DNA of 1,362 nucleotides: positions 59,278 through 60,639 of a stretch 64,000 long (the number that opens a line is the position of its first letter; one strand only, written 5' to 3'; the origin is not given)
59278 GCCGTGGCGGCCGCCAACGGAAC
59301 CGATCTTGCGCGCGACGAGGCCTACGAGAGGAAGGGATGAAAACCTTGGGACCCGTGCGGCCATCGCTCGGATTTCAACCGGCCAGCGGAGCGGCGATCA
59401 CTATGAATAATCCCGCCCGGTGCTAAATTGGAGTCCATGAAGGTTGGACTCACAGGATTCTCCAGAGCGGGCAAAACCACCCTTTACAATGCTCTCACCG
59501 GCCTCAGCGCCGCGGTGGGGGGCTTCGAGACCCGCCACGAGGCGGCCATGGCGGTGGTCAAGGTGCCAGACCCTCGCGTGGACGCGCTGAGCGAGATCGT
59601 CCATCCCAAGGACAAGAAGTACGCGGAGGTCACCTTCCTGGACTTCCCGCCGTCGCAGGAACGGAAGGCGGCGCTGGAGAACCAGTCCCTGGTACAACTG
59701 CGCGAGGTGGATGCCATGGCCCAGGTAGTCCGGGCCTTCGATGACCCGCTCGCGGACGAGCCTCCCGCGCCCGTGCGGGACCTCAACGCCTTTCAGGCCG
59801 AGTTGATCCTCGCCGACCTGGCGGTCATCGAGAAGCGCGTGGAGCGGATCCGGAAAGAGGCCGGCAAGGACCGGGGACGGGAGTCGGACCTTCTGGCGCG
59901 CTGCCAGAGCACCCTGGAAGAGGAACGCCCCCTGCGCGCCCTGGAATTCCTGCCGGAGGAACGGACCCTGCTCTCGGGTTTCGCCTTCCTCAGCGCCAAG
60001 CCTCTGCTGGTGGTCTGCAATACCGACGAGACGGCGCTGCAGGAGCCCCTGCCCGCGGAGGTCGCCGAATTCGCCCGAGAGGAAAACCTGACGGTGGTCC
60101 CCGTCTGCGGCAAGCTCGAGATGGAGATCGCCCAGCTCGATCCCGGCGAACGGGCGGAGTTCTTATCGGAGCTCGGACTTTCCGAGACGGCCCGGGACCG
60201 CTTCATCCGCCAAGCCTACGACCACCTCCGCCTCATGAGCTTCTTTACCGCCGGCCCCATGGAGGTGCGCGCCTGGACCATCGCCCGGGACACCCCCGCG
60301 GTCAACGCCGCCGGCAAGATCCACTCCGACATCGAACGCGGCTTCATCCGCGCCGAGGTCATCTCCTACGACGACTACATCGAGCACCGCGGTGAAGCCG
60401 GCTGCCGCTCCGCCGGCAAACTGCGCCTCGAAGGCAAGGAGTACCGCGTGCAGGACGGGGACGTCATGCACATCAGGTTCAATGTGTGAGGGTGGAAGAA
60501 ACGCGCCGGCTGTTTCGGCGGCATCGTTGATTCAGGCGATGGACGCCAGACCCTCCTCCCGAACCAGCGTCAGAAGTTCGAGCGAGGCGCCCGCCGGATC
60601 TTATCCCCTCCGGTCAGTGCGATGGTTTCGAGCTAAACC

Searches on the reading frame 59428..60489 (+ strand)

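Call 21: search_protein_families(library=pfam, proteins=[window:59428-60489:+], max_evalue=0.001)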
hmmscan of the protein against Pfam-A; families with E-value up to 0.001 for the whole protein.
window:59428-60489:+ (353 aa): 2 families
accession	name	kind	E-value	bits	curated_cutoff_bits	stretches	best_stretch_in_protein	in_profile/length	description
PF06071.19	YchF-GTPase_C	-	5.3e-37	126.3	27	1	269-352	1-84/84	Protein of unknown function (DUF933)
PF01926.29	MMR_HSR1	-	0.00015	22.3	21.9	1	5-104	1-85/113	50S ribosome-binding GTPase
